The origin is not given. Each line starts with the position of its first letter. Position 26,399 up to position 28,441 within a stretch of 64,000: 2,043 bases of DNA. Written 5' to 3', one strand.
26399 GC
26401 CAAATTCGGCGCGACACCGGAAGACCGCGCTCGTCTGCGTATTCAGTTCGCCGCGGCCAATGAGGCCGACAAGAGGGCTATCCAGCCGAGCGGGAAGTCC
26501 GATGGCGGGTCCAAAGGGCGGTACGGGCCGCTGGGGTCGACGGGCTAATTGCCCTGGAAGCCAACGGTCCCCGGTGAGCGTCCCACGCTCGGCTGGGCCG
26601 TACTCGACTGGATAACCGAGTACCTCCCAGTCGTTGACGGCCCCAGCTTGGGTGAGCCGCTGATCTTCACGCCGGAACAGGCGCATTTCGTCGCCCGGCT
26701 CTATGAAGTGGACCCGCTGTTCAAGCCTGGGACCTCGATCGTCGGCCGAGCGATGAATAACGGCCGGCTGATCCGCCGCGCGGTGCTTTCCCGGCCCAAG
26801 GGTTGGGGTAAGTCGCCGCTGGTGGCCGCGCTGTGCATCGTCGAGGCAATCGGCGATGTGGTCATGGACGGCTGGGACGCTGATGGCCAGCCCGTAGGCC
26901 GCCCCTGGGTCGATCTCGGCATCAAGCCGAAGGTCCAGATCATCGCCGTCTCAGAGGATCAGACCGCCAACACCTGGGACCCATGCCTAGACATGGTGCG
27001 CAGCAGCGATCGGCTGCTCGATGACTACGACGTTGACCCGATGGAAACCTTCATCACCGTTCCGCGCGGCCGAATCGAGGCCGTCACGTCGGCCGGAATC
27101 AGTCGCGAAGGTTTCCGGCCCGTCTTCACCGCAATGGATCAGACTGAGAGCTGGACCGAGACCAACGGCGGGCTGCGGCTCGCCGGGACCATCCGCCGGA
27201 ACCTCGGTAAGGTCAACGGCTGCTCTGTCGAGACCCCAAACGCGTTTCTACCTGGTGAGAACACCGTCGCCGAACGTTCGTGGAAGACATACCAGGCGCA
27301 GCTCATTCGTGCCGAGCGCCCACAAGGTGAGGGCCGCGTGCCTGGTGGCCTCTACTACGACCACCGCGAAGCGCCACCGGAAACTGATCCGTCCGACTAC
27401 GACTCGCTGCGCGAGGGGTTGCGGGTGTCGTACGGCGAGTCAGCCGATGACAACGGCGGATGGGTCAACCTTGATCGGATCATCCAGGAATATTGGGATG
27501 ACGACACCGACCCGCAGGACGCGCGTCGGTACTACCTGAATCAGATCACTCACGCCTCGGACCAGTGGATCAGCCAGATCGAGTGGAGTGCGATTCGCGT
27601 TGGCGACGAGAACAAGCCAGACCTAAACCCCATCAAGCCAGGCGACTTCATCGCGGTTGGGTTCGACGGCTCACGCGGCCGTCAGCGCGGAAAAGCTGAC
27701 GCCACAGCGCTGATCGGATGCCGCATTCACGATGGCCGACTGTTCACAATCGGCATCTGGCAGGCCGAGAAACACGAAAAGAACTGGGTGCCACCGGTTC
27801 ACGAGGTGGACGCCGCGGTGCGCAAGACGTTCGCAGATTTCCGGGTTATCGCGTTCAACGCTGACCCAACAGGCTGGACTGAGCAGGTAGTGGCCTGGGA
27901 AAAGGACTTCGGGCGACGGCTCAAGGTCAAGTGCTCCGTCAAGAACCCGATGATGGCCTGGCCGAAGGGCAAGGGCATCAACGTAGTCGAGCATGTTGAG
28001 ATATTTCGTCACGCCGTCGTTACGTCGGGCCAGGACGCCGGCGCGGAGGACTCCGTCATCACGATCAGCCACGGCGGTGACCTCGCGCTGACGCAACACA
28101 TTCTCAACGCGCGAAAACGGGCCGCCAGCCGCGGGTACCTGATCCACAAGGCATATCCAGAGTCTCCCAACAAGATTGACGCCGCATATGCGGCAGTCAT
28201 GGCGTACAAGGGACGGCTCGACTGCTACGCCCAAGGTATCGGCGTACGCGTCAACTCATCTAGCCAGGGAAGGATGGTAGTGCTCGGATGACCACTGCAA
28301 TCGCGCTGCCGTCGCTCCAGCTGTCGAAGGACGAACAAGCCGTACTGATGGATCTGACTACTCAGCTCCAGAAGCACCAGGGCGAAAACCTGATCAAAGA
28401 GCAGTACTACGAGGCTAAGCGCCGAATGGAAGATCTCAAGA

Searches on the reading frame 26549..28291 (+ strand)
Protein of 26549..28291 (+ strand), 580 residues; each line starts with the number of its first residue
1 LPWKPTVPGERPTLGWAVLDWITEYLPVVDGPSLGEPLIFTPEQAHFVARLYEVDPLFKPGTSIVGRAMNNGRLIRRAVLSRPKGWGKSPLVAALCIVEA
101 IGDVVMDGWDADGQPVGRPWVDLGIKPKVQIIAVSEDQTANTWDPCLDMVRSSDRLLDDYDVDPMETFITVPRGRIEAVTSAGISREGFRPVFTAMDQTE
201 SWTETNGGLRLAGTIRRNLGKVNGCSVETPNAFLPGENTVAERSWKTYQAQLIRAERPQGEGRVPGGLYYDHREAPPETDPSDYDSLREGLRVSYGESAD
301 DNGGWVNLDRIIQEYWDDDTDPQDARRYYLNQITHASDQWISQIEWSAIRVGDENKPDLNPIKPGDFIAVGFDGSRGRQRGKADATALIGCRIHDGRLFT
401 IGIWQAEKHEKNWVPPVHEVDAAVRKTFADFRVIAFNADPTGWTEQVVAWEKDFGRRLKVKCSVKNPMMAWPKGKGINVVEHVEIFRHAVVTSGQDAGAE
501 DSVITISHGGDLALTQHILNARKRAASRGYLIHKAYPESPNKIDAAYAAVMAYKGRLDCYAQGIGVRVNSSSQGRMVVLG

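Call 20: search_dna_similar(query=window:26549-28291:+, collection=phages, mode=protein, max_rows=60)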
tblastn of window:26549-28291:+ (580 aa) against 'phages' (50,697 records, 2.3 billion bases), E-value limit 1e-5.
Records with a match: 2041; places in all: 2044; records where one place covers at least 80% of the query: 1998.
Best place of each record, by identity: >=99% 1; 95-99% 2; 90-95% 1; 80-90% 1; <60% 2036.
By first word of the organism name: Mycobacterium 1347; Gordonia 227; Streptomyces 207; Arthrobacter 97; Rhodococcus 56; Brevibacterium 32; Corynebacterium 22; Microbacterium 19; Curtobacterium 10; Fromanvirus 4; and 11 more.
By host as written in the record: Mycobacterium smegmatis mc2 155 939; Mycobacterium smegmatis mc#155 174; Gordonia terrae 3612 145; Mycobacterium smegmatis mc2155 65; Arthrobacter globiformis B-2979 56; Rhodococcus erythropolis RIA 643 39; - 37; Streptomyces griseus ATCC 10137 35; and 141 more.
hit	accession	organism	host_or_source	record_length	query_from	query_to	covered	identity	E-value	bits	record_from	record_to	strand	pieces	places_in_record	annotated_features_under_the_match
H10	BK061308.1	Mycobacterium phage prophiFSAT01-1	Mycobacteroides abscessus subsp. ...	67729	1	580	100%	99.8%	0e+0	1188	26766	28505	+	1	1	51: terminase, large subunit | 52: portal protein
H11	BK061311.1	Mycobacterium phage prophiFSIL01-1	Mycobacteroides abscessus subsp. ...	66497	1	580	100%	98.8%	0e+0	1175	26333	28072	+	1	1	51: terminase, large subunit | 52: portal protein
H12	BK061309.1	Mycobacterium phage McProf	Mycobacterium chelonae strain ATCC 35752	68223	1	580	100%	98.4%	0e+0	1173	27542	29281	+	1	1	52: terminase, large subunit | 53: portal protein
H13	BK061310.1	Mycobacterium phage prophiFVLQ01-1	Mycobacteroides abscessus subsp. ...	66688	1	580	100%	93.6%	0e+0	1130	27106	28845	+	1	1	54: terminase, large subunit | 53: terminase, small subunit | 55: portal protein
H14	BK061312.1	Mycobacterium phage prophiFSQJ01-1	Mycobacteroides abscessus subsp. ...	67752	1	580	100%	89.7%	0e+0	1087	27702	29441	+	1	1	52: terminase, large subunit | 53: portal protein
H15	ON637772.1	Mycobacterium phage Huphlepuff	Mycobacterium smegmatis mc2 155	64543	1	580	100%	54.0%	0e+0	630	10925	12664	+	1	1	37: terminase large subunit | 38: portal protein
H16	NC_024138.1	Mycobacterium phage MosMoris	Mycobacterium smegmatis mc2 155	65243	1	580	100%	54.0%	0e+0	630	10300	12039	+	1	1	33: terminase large subunit | 34: portal protein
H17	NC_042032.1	Mycobacterium phage Marvin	Mycobacterium smegmatis mc2 155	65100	1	580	100%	54.0%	0e+0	630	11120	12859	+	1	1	33: terminase large subunit | 34: portal protein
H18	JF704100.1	Mycobacterium phage Marvin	Mycobacterium smegmatis mc2 155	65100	1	580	100%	54.0%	0e+0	630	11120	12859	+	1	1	33: terminase large subunit | 34: portal protein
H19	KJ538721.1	Mycobacterium phage MosMoris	Mycobacterium smegmatis mc2 155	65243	1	580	100%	54.0%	0e+0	630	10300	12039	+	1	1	33: terminase large subunit | 34: portal protein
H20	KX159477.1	Mycobacterium phage Gattaca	Mycobacterium smegmatis mc2 155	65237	1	580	100%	54.0%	0e+0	630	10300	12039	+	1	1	terminase large subunit | portal protein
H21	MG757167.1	Mycobacterium phage Tesla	Mycobacterium smegmatis mc2 155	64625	1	580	100%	54.0%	0e+0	630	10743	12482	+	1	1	terminase large subunit | portal protein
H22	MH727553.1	Mycobacterium phage LittleLaf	Mycobacterium smegmatis mc2 155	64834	1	580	100%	54.0%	0e+0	630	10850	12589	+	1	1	35: terminase large subunit | 36: portal protein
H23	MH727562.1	Mycobacterium phage VasuNzinga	Mycobacterium smegmatis mc2 155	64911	1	580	100%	54.0%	0e+0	630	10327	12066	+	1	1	35: terminase large subunit | 36: portal protein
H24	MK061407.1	Mycobacterium phage Beelzebub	Mycobacterium smegmatis mc2 155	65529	1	580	100%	54.0%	0e+0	630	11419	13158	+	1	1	39: terminase large subunit | 40: portal protein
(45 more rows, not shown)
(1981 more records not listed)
